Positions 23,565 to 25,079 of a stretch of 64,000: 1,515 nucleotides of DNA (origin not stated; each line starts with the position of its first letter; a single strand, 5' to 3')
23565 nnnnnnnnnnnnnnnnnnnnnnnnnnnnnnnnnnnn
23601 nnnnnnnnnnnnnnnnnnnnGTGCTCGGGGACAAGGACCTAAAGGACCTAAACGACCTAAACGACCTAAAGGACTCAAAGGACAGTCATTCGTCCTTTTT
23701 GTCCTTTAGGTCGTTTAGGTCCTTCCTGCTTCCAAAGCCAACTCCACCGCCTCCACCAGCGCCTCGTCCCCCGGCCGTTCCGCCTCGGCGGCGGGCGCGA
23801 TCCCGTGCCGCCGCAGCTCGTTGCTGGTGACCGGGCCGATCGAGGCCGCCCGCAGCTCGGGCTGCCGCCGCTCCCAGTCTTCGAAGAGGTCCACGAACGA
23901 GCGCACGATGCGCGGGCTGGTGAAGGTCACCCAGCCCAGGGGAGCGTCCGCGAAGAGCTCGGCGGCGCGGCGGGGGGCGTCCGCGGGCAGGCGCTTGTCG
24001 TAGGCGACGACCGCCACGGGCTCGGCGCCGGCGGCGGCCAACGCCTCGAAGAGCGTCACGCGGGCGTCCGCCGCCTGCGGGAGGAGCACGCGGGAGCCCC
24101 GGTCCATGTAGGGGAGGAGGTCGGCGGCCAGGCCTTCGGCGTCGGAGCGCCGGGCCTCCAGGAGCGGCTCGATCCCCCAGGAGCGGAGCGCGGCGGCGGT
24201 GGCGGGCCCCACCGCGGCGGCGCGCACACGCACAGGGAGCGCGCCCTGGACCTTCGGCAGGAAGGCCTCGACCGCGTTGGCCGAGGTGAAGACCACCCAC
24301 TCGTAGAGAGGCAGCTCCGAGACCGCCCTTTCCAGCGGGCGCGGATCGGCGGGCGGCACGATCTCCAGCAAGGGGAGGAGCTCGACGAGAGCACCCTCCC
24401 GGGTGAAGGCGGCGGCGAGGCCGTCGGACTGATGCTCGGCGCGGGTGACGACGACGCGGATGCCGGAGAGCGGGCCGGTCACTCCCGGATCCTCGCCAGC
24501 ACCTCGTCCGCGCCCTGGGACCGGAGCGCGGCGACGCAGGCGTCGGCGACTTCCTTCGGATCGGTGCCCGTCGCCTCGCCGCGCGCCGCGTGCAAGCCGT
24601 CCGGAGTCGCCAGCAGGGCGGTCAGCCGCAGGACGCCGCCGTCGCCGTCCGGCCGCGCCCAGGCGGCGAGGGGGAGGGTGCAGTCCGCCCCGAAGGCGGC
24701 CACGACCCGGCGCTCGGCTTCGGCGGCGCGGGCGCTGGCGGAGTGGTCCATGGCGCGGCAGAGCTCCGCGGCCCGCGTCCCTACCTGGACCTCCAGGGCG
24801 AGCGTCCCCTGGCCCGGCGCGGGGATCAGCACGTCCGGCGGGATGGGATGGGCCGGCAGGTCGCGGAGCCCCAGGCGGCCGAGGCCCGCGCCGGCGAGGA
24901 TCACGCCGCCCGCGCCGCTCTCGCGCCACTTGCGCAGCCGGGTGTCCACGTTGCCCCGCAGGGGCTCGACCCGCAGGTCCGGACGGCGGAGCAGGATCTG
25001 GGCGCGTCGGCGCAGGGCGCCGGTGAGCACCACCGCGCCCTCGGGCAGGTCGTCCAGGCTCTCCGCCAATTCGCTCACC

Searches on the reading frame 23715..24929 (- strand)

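Call 4: search_protein_families(library=pfam, proteins=[window:23715-24929:-])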
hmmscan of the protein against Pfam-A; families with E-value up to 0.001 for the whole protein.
window:23715-24929:- (404 aa): 1 family
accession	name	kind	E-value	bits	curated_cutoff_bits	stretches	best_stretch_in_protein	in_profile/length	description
PF02602.20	HEM4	-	1.8e-53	181.5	27.5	1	171-393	3-231/231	Uroporphyrinogen-III synthase HemD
